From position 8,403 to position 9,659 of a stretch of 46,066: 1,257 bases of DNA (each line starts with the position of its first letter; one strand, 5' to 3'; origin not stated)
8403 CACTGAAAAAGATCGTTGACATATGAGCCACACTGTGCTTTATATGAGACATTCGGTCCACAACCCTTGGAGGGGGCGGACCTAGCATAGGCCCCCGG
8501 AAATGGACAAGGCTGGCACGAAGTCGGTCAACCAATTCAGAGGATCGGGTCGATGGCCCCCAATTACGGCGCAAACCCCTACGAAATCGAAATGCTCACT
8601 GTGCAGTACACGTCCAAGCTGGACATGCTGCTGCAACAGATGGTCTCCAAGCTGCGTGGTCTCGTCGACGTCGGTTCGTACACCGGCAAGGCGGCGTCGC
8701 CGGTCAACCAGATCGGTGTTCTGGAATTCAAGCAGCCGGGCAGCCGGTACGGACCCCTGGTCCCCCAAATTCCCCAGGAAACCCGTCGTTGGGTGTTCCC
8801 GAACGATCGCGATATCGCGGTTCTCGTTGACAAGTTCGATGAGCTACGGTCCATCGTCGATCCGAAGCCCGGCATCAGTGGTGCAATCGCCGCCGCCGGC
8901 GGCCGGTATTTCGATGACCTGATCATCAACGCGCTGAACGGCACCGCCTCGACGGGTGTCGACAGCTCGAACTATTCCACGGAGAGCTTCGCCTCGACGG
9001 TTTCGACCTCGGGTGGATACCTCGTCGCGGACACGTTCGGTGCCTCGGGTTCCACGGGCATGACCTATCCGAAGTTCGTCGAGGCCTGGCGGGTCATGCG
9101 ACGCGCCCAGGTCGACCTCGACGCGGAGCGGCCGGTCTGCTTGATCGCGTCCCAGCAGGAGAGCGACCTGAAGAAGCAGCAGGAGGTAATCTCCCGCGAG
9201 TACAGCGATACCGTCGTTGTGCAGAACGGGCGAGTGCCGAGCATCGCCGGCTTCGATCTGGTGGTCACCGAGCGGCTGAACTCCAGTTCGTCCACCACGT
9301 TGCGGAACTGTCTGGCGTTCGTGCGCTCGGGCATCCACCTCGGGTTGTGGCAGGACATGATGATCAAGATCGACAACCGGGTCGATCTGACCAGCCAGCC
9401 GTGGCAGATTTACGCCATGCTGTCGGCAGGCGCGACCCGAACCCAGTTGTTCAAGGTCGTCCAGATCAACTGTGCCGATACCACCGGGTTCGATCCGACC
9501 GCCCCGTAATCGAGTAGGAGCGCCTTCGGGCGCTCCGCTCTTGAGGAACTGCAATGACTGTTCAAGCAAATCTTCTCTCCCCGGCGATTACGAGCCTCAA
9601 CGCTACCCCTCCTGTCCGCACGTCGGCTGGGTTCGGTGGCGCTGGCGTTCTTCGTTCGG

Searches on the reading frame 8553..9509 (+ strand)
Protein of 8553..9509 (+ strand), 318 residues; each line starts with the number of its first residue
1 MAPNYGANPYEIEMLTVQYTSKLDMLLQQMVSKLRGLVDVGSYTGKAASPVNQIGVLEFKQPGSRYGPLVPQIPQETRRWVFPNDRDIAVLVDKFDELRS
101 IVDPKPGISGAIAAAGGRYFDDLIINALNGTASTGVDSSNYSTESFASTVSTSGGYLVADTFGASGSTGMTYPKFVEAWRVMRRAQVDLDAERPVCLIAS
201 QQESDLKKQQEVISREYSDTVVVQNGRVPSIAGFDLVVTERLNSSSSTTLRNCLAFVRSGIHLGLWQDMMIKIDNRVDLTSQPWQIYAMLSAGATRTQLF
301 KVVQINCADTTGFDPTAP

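Call 20: search_protein_families(library=phrogs, proteins=[window:8553-9509:+], max_evalue=0.00001)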
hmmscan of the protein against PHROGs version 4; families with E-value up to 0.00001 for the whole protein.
window:8553-9509:+ (318 aa): 2 families
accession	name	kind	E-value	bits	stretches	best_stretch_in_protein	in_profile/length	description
phrog_3437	-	head and packaging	5.6e-49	167.9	1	17-308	13-292/294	major head protein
phrog_267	-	head and packaging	4.1e-10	40.4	1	170-297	188-315/410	major head protein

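Call 35: search_dna_similar(query=window:8553-9509:+, collection=phages, mode=protein, max_rows=25, max_evalue=0.00001)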
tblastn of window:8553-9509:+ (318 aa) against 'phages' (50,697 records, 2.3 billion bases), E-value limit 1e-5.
Records with a match: 34; places in all: 34; records where one place covers at least 80% of the query: 34.
Best place of each record, by identity: <60% 34.
By first word of the organism name: Pelagibacter 21; Caudoviricetes 5; Ralstonia 3; Bacteriophage 2; Alteromonas 2; Vibrio 1.
By host as written in the record: Candidatus Pelagibacter ubique HTCC1062 14; - 7; Candidatus Pelagibacter sp. HTCC1062 4; Candidatus Pelagibacter sp. FZCC0015 2; Alteromonas macleodii 2; Ralstonia solanacearum 1; Ralstonia solanacearum SL341 1; Ralstonia sp. RS3/1-1 1; and 2 more.
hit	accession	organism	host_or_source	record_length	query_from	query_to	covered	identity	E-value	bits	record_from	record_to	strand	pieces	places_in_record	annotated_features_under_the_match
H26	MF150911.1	Ralstonia phage DU_RP_II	Ralstonia solanacearum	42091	18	308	92%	36.7%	2e-47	176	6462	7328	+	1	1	putative major capsid protein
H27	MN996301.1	Ralstonia phage RpY1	Ralstonia solanacearum SL341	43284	18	308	92%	36.7%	2e-47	176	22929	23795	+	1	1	putative major capsid protein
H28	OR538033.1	Ralstonia phage C22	Ralstonia sp. RS3/1-1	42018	18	308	92%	36.3%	5e-46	172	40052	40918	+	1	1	hypothetical protein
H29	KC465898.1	Pelagibacter phage HTVC010P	Candidatus Pelagibacter ubique HTCC1062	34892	18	310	92%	35.4%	1e-31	130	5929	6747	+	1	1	putative major capsid protein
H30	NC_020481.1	Pelagibacter phage HTVC010P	Candidatus Pelagibacter ubique HTCC1062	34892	18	310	92%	35.4%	1e-31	130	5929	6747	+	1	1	major head protein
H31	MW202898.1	Caudoviricetes sp.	Manatee Spring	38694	18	307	91%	35.6%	2e-45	170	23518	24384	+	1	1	putative major capsid protein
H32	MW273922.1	Pelagibacter phage HTVC034P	Candidatus Pelagibacter sp. HTCC1062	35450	18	310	92%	34.7%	3e-31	129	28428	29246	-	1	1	putative major capsid protein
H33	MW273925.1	Pelagibacter phage HTVC203P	Candidatus Pelagibacter sp. FZCC0015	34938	18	309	92%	34.5%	7e-29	122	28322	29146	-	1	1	putative major capsid protein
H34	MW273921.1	Pelagibacter phage HTVC028P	Candidatus Pelagibacter sp. HTCC1062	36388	13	309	93%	33.6%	1e-30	127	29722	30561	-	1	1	putative major capsid protein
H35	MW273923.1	Pelagibacter phage HTVC035P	Candidatus Pelagibacter sp. HTCC1062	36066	18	310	92%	34.0%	4e-30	126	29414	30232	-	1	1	putative major capsid protein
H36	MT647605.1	Pelagibacter phage Lederberg EXVC029P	Candidatus Pelagibacter ubique HTCC1062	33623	18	310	92%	33.7%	5e-30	125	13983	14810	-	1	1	putative major capsid protein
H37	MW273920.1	Pelagibacter phage HTVC024P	Candidatus Pelagibacter sp. HTCC1062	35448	18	307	91%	33.3%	1e-26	115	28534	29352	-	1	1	putative major capsid protein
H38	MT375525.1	Pelagibacter phage Greip EXVC021P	Candidatus Pelagibacter ubique HTCC1062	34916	18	307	91%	32.3%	1e-21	100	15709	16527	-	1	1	major capsid protein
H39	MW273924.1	Pelagibacter phage HTVC100P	Candidatus Pelagibacter sp. HTCC7211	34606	18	307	91%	32.1%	8e-21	99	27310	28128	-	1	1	putative major capsid protein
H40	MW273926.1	Pelagibacter phage HTVC204P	Candidatus Pelagibacter sp. FZCC0015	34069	18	309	92%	31.8%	5e-21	99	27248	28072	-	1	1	putative major capsid protein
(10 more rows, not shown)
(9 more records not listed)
